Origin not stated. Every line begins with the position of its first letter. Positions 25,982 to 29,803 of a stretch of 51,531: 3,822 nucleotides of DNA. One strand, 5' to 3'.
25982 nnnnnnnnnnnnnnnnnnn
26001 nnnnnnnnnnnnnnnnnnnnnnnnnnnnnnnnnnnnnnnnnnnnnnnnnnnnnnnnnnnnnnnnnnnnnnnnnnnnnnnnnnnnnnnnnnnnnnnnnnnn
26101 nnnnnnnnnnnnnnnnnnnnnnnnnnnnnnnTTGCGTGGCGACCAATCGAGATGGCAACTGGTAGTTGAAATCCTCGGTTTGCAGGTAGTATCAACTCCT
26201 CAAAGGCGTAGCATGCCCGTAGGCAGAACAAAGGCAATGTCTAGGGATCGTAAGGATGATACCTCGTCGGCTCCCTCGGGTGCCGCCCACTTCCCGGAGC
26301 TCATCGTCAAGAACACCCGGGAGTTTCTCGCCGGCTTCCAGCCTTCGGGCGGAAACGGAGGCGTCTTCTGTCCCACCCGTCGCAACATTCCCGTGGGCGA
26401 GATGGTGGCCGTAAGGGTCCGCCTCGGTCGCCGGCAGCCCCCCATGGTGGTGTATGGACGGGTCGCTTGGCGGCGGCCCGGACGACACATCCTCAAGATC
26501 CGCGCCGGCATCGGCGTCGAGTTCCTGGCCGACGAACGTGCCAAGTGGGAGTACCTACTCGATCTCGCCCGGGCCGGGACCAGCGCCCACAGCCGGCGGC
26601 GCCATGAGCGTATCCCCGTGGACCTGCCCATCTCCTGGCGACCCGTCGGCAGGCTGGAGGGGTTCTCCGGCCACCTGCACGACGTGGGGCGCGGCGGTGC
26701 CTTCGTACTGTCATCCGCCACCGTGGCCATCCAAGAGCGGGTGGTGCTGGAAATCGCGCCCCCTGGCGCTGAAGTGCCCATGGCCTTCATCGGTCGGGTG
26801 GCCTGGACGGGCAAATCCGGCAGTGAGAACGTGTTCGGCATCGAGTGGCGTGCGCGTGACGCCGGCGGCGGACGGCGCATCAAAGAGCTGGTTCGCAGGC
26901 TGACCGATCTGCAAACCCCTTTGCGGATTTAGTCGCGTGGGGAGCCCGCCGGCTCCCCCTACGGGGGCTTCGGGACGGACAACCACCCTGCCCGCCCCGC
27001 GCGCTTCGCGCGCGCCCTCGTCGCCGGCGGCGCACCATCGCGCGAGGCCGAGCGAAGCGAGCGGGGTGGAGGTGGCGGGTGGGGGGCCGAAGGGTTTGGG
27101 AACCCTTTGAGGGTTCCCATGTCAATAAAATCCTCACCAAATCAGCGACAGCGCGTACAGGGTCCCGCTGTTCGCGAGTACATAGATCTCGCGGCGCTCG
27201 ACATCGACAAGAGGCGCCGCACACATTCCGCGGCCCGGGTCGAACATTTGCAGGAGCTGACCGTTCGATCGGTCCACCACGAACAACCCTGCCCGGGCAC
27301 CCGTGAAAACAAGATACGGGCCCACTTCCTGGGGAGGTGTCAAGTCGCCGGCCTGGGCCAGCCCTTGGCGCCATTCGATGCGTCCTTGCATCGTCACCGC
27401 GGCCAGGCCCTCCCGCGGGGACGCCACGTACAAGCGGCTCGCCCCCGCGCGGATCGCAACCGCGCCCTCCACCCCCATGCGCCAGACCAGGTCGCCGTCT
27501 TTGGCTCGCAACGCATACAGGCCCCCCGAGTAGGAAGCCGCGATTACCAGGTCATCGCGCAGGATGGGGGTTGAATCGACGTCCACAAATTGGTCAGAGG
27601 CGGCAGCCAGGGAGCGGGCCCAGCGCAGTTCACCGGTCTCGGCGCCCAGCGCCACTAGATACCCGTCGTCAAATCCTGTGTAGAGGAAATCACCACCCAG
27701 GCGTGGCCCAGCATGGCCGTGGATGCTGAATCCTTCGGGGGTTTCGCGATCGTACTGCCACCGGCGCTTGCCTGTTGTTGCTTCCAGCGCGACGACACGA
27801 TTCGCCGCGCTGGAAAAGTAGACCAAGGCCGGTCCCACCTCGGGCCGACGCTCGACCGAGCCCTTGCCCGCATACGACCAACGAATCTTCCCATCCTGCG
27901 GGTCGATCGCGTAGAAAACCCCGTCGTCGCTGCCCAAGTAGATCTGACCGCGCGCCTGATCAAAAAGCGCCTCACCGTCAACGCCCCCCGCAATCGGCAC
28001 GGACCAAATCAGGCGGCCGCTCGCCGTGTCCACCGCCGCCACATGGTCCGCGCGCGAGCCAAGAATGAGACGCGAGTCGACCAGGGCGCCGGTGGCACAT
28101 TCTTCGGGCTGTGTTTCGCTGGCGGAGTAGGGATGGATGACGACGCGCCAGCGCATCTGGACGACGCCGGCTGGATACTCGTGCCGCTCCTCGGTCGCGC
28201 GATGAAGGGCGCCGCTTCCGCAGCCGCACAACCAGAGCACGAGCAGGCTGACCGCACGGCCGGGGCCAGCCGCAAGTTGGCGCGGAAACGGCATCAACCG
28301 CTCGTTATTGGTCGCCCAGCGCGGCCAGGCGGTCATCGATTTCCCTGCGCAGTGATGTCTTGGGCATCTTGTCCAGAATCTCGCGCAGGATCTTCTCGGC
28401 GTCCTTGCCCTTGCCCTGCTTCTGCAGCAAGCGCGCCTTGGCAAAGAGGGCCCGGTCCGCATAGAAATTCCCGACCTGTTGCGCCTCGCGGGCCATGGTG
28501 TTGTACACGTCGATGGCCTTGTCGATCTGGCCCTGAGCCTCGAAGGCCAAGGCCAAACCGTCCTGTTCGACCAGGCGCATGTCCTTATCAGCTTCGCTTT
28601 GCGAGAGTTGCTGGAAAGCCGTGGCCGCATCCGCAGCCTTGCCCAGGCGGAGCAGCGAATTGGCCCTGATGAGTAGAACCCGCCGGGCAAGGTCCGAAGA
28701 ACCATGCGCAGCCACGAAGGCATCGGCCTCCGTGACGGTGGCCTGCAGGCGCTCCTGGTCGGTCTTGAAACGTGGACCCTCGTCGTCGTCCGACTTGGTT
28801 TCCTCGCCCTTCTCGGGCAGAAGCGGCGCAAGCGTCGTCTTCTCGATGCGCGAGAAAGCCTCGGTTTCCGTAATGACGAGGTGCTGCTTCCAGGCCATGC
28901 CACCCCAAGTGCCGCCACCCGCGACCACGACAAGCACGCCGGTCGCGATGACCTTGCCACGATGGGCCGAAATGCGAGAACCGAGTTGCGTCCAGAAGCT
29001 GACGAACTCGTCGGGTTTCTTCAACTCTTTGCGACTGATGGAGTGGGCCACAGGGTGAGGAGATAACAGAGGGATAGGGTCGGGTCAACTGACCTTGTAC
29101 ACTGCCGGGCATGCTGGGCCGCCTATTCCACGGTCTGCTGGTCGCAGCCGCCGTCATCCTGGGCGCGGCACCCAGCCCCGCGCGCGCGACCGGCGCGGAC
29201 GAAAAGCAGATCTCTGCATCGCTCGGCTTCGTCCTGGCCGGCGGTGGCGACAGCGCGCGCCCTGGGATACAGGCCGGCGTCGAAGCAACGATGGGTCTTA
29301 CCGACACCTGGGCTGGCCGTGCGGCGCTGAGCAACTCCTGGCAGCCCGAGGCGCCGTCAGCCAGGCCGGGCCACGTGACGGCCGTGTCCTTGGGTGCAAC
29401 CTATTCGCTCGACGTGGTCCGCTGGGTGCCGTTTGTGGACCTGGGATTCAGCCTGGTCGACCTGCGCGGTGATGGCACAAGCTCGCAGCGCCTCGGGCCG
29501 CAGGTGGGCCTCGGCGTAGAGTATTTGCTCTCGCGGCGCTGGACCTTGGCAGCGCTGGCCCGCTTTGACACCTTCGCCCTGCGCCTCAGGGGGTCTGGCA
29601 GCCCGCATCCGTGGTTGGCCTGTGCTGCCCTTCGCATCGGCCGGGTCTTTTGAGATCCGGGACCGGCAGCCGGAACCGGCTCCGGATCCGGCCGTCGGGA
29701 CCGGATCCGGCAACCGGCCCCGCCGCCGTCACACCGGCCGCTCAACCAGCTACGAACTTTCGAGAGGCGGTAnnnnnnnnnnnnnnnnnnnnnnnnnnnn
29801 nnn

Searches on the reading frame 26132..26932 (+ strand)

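Call 69: search_protein_families(library=pfam, proteins=[window:26132-26932:+], max_evalue=0.00001)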
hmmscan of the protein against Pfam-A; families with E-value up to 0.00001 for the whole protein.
window:26132-26932:+ (266 aa): 1 family
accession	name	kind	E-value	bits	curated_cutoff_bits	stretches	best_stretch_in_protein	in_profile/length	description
PF07238.19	PilZ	-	3.4e-19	69.5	22.5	1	155-255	2-101/102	PilZ domain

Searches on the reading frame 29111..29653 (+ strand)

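Call 69: search_protein_families(library=pfam, proteins=[window:29111-29653:+], max_evalue=0.00001)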
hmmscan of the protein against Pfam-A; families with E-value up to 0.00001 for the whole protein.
window:29111-29653:+ (180 aa): 1 family
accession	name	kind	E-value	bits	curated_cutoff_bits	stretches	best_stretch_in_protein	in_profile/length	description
PF13505.12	OMP_b-brl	-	6.5e-07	30.1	28.7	1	11-148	2-148/175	Outer membrane protein beta-barrel domain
